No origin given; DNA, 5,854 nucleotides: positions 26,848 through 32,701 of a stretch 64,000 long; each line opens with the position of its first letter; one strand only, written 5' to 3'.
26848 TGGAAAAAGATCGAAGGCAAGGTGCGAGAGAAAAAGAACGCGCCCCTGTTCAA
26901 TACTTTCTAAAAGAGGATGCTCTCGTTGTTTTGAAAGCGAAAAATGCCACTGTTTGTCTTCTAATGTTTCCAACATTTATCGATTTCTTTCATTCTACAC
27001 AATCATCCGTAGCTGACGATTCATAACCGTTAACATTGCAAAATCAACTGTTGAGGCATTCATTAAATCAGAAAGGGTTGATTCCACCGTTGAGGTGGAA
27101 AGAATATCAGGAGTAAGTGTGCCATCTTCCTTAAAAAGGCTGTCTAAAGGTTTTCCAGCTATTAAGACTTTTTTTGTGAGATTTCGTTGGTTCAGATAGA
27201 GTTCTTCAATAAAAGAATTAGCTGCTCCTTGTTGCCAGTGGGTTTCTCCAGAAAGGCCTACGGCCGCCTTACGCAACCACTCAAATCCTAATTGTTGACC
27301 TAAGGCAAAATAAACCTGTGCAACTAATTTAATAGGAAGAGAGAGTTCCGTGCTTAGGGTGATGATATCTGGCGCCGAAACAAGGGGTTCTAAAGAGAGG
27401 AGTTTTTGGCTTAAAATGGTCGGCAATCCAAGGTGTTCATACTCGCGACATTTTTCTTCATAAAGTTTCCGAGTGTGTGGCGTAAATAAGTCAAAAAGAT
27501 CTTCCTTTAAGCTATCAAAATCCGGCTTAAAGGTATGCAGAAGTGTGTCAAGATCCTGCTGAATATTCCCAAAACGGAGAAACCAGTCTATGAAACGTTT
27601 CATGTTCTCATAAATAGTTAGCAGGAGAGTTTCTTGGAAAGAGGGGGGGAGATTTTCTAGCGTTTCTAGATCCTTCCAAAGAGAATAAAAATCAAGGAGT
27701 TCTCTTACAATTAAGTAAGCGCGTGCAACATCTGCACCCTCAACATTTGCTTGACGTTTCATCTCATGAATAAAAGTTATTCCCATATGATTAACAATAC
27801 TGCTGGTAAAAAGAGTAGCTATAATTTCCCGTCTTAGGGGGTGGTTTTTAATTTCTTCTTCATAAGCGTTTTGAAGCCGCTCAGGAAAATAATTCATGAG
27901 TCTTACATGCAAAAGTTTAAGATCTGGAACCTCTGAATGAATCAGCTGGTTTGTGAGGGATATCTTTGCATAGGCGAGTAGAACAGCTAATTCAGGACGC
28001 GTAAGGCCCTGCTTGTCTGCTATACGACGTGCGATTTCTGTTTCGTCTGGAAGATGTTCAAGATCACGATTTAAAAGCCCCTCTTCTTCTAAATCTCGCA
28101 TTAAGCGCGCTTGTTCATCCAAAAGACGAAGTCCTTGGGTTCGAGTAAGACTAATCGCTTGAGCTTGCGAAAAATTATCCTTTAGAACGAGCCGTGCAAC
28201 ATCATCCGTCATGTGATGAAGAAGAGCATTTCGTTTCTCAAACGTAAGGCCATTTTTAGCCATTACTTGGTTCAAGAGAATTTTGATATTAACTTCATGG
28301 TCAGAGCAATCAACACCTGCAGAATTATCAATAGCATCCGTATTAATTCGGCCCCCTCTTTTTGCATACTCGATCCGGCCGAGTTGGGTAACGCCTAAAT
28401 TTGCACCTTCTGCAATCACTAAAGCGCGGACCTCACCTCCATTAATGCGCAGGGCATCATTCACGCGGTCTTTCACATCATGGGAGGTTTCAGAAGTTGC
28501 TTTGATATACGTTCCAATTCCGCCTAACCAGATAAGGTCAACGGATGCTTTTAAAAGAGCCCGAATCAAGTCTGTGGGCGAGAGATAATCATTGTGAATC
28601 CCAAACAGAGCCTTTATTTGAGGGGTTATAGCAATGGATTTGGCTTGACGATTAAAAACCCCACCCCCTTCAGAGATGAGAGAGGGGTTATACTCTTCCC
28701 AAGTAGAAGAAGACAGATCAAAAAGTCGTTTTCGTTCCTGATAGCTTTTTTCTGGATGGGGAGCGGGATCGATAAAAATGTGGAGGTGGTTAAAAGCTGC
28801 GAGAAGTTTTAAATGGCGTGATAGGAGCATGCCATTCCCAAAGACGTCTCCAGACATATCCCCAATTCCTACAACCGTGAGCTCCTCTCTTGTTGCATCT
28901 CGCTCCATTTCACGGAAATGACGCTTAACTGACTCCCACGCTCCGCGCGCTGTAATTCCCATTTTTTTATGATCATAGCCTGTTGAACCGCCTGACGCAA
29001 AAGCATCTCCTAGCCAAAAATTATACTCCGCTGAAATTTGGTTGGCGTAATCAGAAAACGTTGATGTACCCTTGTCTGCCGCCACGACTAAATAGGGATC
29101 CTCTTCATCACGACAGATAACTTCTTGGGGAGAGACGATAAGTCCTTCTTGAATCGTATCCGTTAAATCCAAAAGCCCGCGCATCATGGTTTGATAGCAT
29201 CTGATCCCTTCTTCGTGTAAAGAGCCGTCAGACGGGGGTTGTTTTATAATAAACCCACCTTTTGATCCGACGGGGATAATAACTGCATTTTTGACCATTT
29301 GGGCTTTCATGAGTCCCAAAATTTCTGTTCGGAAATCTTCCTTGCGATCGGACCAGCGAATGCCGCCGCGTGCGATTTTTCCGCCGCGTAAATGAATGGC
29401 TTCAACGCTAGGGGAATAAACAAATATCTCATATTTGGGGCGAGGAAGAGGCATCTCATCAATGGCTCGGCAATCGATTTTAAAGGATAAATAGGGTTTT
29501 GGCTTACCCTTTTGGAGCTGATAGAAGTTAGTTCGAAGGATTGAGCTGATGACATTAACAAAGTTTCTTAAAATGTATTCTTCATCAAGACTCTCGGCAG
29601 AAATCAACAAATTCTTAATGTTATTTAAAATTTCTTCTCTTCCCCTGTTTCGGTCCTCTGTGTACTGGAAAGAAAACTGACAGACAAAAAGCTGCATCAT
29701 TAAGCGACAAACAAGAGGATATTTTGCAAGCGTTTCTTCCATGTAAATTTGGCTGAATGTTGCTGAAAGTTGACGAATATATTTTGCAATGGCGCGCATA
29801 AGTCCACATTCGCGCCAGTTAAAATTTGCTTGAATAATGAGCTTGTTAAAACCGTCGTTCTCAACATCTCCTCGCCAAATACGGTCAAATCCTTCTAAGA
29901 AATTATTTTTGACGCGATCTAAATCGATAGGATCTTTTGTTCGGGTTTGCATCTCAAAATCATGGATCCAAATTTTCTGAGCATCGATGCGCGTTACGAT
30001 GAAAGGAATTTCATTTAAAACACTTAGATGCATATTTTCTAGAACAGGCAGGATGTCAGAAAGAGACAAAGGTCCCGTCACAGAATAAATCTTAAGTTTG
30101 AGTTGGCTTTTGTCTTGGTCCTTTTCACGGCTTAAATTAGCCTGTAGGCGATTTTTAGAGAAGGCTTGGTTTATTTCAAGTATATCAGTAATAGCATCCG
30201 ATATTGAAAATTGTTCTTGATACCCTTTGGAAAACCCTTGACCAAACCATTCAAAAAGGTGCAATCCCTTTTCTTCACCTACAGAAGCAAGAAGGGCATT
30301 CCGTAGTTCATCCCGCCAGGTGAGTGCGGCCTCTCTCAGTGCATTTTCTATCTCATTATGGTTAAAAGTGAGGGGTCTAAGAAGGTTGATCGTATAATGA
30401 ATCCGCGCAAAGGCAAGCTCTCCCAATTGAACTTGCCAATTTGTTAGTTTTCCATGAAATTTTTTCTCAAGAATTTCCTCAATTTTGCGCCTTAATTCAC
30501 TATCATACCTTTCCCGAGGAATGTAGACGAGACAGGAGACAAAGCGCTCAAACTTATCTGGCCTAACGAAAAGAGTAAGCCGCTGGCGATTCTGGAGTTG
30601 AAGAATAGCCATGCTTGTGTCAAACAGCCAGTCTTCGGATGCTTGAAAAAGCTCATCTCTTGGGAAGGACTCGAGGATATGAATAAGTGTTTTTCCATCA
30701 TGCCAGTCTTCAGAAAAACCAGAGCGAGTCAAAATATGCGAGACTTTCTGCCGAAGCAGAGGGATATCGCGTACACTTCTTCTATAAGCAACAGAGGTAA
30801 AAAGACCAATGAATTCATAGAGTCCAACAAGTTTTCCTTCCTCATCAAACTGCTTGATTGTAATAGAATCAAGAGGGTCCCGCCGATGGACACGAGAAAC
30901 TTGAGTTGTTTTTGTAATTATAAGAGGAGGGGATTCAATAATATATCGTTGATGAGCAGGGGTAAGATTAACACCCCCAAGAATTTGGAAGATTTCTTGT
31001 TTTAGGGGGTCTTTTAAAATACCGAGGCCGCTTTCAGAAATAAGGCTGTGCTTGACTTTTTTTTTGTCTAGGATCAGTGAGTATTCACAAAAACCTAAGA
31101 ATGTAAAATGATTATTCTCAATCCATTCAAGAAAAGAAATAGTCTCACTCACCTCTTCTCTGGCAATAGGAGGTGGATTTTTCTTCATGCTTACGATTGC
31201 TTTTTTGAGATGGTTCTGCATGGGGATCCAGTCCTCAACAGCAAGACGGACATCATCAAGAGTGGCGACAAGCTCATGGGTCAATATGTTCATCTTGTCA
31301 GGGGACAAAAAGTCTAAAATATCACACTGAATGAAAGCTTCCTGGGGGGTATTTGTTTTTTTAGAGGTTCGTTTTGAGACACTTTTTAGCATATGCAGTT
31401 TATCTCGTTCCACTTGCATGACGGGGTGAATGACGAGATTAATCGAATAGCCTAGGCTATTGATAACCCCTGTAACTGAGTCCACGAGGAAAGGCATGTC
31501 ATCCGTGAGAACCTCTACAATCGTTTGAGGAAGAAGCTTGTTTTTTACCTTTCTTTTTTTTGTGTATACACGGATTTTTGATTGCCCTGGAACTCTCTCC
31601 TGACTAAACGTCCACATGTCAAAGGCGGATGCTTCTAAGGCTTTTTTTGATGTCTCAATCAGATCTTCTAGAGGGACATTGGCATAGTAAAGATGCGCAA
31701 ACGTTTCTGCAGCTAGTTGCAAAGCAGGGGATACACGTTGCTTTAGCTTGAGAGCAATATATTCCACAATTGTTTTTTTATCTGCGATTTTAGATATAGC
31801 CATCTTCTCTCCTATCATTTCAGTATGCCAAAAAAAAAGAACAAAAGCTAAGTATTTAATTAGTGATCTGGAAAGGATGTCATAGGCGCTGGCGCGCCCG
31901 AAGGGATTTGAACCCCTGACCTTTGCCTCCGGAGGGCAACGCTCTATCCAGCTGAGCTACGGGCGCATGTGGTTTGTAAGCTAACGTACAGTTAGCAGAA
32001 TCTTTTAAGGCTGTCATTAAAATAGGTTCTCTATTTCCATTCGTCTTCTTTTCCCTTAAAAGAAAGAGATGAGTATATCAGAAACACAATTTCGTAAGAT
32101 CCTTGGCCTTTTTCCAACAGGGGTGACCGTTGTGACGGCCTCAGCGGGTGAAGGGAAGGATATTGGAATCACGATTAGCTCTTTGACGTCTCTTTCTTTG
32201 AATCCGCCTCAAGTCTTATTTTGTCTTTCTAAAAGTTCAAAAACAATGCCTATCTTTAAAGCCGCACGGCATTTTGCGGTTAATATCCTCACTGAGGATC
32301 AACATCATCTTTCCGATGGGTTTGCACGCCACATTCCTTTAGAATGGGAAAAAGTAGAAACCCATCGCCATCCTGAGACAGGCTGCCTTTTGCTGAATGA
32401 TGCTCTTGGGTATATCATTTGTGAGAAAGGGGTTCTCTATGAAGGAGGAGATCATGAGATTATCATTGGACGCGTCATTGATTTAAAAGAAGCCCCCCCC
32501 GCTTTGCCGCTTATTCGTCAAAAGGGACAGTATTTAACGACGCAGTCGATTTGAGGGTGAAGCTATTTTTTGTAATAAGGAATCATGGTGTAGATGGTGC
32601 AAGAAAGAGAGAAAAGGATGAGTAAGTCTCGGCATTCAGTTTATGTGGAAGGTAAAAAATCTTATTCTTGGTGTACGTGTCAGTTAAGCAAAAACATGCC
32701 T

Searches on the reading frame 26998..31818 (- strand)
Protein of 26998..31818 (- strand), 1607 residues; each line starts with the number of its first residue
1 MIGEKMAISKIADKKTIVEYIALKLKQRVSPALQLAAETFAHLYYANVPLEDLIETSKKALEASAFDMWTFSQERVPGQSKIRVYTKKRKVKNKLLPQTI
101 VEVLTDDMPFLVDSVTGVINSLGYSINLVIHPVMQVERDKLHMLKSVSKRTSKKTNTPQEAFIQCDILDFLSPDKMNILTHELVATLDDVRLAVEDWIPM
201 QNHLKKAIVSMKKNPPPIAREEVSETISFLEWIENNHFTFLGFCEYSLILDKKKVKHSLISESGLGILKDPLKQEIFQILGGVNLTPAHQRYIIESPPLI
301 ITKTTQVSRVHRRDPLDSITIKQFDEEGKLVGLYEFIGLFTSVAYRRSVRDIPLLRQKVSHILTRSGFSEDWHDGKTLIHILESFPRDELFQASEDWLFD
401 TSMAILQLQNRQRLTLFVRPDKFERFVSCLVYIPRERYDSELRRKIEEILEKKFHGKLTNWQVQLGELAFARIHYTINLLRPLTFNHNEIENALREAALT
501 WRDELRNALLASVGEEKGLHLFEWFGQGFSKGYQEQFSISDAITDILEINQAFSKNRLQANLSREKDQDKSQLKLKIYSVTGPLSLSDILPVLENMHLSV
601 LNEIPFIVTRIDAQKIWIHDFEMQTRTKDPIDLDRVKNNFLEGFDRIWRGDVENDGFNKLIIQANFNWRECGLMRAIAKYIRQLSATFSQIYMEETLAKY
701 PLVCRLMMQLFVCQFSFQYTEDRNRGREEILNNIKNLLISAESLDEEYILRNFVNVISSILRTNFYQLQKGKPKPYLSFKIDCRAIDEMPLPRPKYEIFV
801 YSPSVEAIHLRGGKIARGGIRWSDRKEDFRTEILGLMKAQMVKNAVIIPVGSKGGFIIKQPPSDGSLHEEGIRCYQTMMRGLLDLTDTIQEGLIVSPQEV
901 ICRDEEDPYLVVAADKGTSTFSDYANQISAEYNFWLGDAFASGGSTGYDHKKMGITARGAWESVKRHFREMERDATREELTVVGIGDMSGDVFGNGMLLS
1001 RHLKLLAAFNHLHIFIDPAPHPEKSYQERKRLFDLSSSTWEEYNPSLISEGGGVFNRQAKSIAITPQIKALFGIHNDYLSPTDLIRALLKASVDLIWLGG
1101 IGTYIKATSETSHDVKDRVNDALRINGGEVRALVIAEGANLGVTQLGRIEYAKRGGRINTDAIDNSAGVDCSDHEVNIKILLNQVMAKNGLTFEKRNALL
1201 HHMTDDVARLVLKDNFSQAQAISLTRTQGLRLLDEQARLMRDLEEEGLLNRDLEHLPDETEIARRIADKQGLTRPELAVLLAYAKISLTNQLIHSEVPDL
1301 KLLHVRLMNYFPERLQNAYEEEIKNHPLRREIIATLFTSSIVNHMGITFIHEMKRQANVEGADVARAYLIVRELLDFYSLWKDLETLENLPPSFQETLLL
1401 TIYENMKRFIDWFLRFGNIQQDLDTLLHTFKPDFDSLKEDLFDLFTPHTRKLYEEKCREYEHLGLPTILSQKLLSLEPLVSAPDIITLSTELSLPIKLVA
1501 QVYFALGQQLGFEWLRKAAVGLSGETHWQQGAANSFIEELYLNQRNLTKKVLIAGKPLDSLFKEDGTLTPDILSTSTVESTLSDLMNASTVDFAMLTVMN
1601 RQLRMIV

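Call 73: search_protein_families(library=pfam, proteins=[window:26998-31818:-], max_evalue=0.001)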
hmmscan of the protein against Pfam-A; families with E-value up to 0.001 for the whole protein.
window:26998-31818:- (1607 aa): 8 families
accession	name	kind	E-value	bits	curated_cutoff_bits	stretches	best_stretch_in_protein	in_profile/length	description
PF05088.18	Bac_GDH_CD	-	1.6e-250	832.2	22.8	1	734-1224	2-496/497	Bacterial NAD-glutamate dehydrogenase, catalytic domain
PF21074.2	GDH_C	-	3.1e-88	296.7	26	1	1269-1604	1-338/339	Glutamate dehydrogenase, C-terminal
PF21075.3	GDH_ACT1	-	3.4e-34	118.1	23.7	1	40-183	1-144/144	Glutamate dehydrogenase, ACT1 domain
PF21076.3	GDH_ACT2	-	8.2e-26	90.9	22.8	1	416-501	2-89/90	Glutamate dehydrogenase, ACT2 domain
PF21073.2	GDH_HM1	-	9.5e-24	83.5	21.2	1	352-411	1-60/60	Glutamate dehydrogenase, helical motif 1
PF21078.2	GDH_HM3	-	9.5e-23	80.5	24.6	1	652-716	1-65/66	Glutamate dehydrogenase, helical motif 3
PF21077.3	GDH_ACT3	-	4.5e-21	74.8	22.2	1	558-635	2-79/80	Glutamate dehydrogenase, ACT3 domain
PF21079.2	GDH_HM2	-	2.2e-08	34.4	21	1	508-549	1-42/45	Glutamate dehydrogenase, helical motif 2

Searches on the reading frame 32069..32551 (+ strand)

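Call 6: search_protein_families(library=pfam, proteins=[window:32069-32551:+], max_evalue=0.01)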
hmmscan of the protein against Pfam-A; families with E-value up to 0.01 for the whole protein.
window:32069-32551:+ (161 aa): 1 family
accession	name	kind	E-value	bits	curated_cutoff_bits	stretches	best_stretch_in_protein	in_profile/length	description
PF01613.24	Flavin_Reduct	-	1.8e-34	119.5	27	1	13-156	2-150/153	Flavin reductase like domain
